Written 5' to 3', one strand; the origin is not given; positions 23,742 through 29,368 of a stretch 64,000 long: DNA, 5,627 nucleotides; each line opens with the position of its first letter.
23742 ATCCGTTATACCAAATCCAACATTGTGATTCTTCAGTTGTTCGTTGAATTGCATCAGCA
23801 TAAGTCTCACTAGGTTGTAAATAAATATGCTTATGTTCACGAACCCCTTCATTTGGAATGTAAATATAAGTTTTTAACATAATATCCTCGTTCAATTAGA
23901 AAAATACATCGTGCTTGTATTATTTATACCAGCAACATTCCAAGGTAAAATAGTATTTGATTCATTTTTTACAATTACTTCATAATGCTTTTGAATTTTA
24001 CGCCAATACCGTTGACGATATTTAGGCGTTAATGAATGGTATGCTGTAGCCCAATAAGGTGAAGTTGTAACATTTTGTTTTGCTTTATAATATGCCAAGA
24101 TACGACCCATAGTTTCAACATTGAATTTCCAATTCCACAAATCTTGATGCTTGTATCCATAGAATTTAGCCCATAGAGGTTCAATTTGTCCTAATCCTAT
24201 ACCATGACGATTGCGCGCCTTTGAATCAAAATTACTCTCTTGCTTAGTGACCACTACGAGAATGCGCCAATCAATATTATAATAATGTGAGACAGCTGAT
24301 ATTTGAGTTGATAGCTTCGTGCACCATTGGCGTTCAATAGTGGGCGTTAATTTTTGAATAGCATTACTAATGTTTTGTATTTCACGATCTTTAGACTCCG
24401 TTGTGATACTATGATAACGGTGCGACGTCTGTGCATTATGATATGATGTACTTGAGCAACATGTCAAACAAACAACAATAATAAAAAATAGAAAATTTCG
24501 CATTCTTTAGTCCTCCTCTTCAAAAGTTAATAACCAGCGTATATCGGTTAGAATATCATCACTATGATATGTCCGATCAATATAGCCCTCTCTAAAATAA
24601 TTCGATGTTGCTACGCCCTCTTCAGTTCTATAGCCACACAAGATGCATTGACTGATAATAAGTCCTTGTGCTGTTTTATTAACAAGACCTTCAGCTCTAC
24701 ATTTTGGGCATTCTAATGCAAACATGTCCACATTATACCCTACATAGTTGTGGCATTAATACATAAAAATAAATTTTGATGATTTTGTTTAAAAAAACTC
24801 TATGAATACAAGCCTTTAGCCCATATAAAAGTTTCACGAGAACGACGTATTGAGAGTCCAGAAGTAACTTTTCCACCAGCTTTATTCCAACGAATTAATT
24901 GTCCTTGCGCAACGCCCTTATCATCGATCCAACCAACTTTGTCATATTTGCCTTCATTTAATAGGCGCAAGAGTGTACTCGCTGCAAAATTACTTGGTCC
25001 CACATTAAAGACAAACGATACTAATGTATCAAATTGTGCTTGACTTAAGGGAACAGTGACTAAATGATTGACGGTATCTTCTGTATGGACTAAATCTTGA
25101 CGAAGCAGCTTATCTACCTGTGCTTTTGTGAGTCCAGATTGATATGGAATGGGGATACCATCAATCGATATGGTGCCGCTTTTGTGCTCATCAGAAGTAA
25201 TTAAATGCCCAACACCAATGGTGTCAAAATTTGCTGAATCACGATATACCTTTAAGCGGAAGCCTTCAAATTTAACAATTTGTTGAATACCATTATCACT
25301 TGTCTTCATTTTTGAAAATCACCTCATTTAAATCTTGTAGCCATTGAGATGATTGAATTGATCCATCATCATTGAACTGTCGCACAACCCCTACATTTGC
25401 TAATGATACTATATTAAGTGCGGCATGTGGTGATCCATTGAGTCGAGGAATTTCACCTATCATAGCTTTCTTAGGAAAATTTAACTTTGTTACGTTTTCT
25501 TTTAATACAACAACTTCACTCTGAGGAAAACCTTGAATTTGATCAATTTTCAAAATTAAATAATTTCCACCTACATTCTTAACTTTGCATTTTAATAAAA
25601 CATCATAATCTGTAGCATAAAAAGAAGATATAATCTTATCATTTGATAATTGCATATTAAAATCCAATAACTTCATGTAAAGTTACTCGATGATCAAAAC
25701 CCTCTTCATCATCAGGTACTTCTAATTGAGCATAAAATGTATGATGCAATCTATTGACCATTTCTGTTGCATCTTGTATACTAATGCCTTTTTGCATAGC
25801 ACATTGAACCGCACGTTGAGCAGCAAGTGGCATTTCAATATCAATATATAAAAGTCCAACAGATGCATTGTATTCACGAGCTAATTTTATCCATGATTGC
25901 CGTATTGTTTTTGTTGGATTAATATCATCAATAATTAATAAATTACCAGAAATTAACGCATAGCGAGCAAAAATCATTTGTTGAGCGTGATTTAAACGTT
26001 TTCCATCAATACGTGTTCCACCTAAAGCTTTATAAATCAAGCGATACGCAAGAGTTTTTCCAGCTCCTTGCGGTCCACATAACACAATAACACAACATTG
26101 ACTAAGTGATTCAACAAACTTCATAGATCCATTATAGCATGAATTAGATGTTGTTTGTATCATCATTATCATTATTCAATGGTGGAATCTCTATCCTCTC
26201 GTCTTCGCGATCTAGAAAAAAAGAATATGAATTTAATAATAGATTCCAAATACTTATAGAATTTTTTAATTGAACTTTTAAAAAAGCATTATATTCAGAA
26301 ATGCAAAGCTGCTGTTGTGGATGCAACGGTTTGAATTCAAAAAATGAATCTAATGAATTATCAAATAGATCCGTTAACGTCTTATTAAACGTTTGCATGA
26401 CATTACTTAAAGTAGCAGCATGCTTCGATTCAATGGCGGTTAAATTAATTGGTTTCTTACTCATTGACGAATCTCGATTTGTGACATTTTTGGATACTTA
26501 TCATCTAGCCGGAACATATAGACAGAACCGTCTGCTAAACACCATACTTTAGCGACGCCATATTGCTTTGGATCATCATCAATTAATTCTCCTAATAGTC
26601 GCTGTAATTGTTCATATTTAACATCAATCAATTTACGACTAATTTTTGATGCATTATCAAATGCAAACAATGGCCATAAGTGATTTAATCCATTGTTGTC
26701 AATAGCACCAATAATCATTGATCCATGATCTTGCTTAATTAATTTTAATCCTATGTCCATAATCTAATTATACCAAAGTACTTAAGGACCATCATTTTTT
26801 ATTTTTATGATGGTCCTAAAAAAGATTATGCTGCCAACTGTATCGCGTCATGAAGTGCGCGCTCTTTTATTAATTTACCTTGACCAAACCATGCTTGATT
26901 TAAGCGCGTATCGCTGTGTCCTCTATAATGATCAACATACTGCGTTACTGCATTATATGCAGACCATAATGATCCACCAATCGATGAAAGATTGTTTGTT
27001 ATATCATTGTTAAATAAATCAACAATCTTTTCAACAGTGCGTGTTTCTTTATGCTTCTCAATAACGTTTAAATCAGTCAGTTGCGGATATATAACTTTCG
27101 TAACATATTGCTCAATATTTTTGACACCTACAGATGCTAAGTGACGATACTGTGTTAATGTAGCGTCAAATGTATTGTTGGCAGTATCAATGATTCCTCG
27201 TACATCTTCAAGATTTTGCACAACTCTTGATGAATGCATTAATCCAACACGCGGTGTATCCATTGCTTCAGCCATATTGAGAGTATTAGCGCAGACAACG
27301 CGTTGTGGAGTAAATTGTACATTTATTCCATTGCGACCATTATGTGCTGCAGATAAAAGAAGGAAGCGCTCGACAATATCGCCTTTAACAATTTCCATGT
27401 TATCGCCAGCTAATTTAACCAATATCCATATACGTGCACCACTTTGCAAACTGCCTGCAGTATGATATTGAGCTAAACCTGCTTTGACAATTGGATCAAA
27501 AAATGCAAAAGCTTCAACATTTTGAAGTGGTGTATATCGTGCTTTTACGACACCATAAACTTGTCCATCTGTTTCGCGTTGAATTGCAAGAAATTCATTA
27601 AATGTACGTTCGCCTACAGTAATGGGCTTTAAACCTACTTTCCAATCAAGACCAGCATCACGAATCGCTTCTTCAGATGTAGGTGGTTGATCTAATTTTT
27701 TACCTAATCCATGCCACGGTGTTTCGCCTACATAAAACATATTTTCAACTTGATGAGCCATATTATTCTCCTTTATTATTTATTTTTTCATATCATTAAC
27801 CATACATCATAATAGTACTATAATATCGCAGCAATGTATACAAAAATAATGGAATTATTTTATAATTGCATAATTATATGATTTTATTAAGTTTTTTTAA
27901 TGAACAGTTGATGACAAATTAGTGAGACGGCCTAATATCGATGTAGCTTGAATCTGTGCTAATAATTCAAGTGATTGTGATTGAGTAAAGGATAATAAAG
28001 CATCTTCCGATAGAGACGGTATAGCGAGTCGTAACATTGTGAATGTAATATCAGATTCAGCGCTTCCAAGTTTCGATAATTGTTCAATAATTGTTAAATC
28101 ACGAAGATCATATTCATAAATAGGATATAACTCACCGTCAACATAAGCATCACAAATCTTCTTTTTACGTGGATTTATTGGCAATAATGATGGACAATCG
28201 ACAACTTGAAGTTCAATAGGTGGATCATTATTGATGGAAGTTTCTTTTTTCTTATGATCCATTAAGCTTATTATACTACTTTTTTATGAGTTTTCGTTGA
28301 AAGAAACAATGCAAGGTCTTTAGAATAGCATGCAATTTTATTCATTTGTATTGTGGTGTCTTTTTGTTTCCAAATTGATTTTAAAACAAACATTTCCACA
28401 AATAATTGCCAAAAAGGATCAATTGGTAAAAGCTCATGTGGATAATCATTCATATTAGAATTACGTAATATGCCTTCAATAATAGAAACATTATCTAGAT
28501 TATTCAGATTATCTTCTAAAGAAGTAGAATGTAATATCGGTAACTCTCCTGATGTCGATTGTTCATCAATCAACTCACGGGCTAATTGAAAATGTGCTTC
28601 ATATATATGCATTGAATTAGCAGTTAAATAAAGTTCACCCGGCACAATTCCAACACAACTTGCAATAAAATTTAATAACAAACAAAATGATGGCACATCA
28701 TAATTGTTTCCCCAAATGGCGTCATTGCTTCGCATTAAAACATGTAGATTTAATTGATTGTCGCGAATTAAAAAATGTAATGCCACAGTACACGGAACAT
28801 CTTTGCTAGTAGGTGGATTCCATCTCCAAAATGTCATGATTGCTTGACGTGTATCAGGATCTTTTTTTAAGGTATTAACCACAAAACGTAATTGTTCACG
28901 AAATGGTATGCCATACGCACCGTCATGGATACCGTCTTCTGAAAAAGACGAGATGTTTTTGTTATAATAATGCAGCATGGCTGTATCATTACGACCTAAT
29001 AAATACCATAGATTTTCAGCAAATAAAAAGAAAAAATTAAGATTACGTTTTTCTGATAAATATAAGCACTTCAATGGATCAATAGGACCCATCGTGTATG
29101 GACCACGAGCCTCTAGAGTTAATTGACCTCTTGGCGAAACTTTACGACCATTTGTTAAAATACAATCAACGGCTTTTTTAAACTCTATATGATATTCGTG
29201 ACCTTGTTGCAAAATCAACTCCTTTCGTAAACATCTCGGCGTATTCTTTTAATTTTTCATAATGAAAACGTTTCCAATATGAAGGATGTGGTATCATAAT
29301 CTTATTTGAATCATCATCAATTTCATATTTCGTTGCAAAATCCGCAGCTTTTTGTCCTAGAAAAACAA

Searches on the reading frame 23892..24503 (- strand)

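Call 97: search_protein_families(library=phrogs, proteins=[window:23892-24503:-], max_evalue=0.0001)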
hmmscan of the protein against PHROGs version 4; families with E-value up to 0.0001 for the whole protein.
window:23892-24503:- (203 aa): 3 families
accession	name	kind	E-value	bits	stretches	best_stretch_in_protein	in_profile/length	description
phrog_2013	-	tail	5e-07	29.8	1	59-136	463-541/657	lytic tail protein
phrog_669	-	lysis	3.6e-05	22.3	1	29-143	885-1001/1946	endolysin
phrog_13449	-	other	8.8e-05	23.1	0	65-186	8-123/269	transglycosylase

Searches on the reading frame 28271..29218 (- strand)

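Call 97: search_protein_families(library=phrogs, proteins=[window:28271-29218:-], max_evalue=0.0001)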
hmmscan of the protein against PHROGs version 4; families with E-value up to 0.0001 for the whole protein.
window:28271-29218:- (315 aa): 4 families
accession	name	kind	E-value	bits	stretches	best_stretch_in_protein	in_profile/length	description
phrog_5131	-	DNA, RNA and nucleotide metabolism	2.3e-50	172.9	1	12-254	12-259/357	thymidylate synthase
phrog_160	-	DNA, RNA and nucleotide metabolism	5.8e-41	141.5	1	6-238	29-283/335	thymidylate synthase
phrog_3676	-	DNA, RNA and nucleotide metabolism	3.9e-29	102.9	1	56-314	59-342/351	thymidylate synthase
phrog_5682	-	DNA, RNA and nucleotide metabolism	8.8e-18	65.4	1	94-237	35-180/209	thymidylate synthase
